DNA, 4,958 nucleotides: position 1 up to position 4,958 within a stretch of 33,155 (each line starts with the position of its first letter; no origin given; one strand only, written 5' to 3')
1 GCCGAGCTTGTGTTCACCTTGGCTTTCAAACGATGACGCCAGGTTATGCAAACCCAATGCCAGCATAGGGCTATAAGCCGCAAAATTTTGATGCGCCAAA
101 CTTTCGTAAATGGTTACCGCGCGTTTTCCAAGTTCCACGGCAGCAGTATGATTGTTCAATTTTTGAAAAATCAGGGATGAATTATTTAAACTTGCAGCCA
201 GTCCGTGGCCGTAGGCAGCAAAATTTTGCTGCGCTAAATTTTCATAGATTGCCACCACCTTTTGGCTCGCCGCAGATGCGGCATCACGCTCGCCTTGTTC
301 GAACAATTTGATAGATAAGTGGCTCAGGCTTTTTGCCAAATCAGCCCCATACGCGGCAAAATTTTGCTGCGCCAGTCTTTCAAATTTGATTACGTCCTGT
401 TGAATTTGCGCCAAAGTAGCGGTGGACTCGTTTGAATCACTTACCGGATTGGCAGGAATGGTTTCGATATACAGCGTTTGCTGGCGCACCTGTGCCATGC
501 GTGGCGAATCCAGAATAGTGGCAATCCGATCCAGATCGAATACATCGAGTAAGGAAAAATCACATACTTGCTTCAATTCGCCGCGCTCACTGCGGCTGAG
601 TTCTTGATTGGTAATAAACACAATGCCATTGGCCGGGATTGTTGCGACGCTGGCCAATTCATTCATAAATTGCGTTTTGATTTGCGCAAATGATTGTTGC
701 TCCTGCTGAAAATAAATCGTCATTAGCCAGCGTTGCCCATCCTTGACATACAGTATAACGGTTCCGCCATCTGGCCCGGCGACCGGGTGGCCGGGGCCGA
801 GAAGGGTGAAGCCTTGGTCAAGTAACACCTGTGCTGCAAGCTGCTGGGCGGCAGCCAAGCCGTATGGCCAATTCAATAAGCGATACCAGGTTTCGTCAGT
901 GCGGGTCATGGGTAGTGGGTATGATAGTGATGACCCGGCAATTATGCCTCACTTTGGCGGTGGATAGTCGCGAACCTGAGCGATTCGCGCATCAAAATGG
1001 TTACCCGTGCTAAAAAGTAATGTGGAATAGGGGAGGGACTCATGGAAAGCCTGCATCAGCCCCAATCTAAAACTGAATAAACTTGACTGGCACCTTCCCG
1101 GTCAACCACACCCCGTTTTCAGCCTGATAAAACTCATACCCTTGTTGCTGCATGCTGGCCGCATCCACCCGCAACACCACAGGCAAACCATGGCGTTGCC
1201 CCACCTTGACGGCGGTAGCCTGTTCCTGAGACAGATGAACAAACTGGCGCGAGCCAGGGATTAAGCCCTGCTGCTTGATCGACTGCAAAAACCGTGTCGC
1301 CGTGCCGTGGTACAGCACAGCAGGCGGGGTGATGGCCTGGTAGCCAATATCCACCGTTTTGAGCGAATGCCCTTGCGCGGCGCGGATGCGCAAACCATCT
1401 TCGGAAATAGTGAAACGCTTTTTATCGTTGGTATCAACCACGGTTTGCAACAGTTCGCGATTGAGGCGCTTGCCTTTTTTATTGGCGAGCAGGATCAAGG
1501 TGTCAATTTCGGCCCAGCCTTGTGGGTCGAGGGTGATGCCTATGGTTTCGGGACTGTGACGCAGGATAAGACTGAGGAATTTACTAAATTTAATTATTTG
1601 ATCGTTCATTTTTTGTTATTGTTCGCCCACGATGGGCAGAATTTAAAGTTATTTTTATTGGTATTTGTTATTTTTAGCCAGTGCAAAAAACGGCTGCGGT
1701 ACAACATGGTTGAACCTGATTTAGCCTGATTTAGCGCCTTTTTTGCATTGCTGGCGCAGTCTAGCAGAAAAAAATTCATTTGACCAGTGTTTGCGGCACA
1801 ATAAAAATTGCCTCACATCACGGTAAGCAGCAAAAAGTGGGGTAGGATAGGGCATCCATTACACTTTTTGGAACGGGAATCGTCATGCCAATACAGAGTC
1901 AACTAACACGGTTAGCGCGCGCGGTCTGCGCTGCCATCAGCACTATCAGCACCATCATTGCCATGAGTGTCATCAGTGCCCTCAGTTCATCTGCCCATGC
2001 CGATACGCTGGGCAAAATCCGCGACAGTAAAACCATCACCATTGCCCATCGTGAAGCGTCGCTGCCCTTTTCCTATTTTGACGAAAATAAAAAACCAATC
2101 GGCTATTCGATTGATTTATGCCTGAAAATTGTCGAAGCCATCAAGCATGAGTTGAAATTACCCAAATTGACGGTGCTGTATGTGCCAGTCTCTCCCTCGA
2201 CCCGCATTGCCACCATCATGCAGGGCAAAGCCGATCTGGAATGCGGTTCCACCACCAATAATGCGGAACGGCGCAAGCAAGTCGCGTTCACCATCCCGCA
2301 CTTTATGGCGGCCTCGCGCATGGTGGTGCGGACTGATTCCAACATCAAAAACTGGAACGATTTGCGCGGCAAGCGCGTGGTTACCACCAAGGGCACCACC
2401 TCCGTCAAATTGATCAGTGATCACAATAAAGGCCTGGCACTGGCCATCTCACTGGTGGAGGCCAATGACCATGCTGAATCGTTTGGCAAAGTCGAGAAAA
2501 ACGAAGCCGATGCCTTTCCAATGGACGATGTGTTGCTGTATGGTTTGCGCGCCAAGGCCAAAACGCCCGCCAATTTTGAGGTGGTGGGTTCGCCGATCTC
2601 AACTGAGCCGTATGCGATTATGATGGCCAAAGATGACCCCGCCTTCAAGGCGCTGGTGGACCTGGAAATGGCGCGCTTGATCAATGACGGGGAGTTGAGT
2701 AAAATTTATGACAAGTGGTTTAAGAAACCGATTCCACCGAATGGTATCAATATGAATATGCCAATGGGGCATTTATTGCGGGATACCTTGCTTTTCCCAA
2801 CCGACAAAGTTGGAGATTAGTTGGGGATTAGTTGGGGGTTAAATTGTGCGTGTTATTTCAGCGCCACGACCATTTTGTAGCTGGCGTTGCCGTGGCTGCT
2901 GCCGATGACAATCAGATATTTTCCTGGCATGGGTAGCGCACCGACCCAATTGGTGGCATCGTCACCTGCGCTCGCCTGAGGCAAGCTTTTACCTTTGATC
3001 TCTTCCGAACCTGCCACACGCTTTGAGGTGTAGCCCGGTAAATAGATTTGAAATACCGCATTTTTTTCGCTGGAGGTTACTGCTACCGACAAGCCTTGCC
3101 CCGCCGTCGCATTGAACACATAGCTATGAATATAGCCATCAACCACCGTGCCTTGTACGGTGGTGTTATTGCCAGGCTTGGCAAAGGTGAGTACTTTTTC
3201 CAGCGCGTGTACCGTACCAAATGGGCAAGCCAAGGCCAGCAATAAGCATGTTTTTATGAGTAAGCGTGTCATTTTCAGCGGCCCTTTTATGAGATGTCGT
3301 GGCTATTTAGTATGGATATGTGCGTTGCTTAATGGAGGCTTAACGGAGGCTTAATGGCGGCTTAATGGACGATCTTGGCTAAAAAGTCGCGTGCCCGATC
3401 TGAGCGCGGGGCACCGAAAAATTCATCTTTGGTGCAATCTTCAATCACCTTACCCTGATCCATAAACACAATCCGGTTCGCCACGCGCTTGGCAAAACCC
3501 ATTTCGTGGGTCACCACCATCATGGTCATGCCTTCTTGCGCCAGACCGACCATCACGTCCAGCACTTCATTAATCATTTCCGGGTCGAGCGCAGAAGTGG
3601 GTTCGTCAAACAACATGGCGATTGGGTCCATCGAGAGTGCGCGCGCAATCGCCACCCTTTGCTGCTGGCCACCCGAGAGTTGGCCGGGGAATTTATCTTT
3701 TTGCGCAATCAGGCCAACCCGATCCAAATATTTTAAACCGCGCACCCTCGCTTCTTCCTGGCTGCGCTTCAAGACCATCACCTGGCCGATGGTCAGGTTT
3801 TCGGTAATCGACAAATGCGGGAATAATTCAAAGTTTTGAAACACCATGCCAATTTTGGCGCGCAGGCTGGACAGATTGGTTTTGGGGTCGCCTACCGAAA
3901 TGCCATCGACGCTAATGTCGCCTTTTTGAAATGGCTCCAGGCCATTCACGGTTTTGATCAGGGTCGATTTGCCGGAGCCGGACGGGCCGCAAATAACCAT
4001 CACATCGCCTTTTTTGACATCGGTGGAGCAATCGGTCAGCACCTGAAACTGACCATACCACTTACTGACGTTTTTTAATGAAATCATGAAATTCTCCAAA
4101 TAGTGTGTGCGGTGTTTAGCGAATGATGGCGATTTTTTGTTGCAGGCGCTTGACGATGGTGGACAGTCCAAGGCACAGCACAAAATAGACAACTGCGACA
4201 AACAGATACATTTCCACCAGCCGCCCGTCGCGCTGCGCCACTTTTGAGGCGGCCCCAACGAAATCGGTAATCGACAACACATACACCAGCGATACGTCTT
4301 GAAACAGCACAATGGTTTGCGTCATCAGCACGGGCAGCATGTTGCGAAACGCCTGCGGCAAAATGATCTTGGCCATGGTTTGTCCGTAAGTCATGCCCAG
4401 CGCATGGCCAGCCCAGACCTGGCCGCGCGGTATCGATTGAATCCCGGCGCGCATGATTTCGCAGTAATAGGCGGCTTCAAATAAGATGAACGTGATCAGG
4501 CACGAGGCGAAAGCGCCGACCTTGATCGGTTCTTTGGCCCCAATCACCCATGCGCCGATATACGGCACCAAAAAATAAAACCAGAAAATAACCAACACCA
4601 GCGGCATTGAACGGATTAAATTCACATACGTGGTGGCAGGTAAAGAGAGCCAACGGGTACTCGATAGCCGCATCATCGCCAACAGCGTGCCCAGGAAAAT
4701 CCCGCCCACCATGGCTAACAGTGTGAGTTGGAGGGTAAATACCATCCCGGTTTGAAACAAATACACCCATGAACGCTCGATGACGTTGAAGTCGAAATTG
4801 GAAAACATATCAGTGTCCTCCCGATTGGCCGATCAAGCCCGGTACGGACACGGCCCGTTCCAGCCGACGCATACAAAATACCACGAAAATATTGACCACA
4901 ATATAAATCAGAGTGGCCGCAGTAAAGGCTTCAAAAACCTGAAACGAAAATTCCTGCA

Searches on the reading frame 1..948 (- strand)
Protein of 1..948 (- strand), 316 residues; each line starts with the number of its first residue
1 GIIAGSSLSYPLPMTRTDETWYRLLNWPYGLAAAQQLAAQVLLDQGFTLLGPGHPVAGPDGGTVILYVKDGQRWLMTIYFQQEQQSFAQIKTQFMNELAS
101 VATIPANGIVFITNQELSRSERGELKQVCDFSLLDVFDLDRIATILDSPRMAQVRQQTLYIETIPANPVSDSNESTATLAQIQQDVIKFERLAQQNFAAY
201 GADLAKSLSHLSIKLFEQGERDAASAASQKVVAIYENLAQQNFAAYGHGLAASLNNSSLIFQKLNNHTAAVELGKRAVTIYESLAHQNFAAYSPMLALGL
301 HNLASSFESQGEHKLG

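Call 78: search_protein_families(library=pfam, proteins=[window:1-948:-], max_evalue=0.001)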
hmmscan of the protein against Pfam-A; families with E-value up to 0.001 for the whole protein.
window:1-948:- (316 aa): 2 families
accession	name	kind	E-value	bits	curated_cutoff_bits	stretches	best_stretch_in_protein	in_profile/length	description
PF13374.12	TPR_10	-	5e-07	30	27.5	0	250-283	1-34/42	Tetratricopeptide repeat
PF13424.12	TPR_12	-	1.3e-06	28.9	30.1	0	238-283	32-77/77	Tetratricopeptide repeat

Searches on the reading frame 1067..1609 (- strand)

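Call 78: search_protein_families(library=pfam, proteins=[window:1067-1609:-], max_evalue=0.001)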
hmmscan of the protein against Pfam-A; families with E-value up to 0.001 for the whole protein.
window:1067-1609:- (180 aa): 1 family
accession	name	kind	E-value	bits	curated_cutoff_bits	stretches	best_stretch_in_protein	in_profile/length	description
PF01885.22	PTS_2-RNA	-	2.1e-49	168.4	26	1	5-170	3-175/177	RNA 2'-phosphotransferase, Tpt1 / KptA family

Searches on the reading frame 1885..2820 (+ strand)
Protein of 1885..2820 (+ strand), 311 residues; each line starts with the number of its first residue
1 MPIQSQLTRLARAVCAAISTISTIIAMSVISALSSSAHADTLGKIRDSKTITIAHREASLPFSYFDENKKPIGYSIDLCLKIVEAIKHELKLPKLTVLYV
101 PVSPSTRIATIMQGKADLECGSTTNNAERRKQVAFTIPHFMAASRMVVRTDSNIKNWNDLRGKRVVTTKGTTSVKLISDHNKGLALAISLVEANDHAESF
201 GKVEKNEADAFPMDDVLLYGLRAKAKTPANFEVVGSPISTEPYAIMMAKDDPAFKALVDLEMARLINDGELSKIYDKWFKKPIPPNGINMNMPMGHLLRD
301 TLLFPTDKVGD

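Call 78: search_protein_families(library=pfam, proteins=[window:1885-2820:+], max_evalue=0.001)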
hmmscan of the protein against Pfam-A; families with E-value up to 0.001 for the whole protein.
window:1885-2820:+ (311 aa): 4 families
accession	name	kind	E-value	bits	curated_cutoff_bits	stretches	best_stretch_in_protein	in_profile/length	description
PF00497.25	SBP_bac_3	-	4.3e-30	104.6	26.4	1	51-280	1-131/132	Bacterial extracellular solute-binding proteins, family 3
PF12974.12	Phosphonate-bd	-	2.7e-05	24.1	27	1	143-255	86-206/242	ABC transporter, phosphonate, periplasmic substrate-binding protein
PF10613.14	Lig_chan-Glu_bd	-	0.00051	20.6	30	0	65-147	22-110/115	Ligated ion channel L-glutamate- and glycine-binding site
PF09084.16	NMT1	-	0.00051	20.4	20.5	0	103-178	30-112/216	NMT1/THI5 like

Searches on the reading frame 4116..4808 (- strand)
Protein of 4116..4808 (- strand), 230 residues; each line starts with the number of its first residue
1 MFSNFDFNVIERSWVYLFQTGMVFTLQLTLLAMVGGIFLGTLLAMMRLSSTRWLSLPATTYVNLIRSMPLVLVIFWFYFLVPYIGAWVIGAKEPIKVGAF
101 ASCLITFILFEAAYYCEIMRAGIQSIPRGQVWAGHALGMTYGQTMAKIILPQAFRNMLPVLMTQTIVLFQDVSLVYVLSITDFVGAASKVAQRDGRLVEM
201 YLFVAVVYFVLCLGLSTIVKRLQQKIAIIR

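Call 85: list_cluster_members(proteins=[window:4116-4808:-, window:4810-5550:-, window:5634-6611:-, window:1067-1609:-, window:14035-15297:+, window:10582-11949:+])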
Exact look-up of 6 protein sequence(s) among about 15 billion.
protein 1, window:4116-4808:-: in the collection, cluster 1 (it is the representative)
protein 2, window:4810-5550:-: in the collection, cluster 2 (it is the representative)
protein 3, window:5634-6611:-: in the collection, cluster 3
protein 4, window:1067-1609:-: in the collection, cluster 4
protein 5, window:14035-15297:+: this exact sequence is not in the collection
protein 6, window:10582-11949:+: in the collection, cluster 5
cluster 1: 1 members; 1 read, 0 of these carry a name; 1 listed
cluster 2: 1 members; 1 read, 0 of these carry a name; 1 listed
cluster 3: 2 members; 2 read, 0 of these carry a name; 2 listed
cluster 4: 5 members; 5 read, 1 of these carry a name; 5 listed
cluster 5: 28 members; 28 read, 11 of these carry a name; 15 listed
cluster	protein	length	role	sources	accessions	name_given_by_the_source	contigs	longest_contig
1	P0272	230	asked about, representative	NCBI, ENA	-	-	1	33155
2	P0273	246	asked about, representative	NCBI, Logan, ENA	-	-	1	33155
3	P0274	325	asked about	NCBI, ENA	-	-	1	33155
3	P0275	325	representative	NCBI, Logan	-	-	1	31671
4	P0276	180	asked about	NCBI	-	-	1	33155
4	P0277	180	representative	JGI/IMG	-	putative RNA 2'-phosphotransferase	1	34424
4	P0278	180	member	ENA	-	-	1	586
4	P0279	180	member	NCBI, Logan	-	-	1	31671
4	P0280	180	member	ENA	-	-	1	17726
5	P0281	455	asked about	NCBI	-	-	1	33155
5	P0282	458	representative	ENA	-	-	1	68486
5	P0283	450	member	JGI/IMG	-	biofilm PGA synthesis N-glycosyltransferase PgaC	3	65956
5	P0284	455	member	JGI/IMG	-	poly-beta-1,6-N-acetyl-D-glucosamine synthase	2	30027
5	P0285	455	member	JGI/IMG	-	poly-beta-1,6 N-acetyl-D-glucosamine synthase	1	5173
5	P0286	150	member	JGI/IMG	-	biofilm PGA synthesis N-glycosyltransferase PgaC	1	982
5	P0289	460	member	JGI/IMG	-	poly-beta-1,6 N-acetyl-D-glucosamine synthase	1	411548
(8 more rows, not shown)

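Call 86: find_encoding_contigs(protein=P0289, flank=10000, max_places=2)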
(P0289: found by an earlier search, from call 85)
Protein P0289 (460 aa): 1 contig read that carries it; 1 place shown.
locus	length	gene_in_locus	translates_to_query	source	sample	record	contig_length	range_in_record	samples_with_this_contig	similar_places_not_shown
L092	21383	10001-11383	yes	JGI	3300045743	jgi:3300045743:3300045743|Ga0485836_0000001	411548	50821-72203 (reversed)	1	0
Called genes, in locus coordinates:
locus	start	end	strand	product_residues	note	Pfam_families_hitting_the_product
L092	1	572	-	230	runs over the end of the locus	PF00528:BPD_transp_1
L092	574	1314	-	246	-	PF00528:BPD_transp_1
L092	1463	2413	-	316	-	PF00497:SBP_bac_3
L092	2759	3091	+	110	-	-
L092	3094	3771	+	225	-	PF02661:Fic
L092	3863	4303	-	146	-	-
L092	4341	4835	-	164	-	-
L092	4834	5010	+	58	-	-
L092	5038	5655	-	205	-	PF02525:Flavodoxin_2, PF03358:FMN_red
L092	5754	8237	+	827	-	-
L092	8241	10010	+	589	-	-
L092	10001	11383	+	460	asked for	PF13506:Glyco_transf_21, PF00535:Glycos_transf_2, PF10111:Glyco_tranf_2_2, PF13641:Glyco_tranf_2_3, PF01644:Chitin_synth_1 (faint), PF03142:Chitin_synth_2 (weak), PF13632:Glyco_trans_2_3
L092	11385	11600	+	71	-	-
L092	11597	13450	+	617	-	PF01522:Polysacc_deac_1 (weak)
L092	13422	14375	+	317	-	PF13489:Methyltransf_23, PF08241:Methyltransf_11, PF08242:Methyltransf_12, PF13649:Methyltransf_25, PF13847:Methyltransf_31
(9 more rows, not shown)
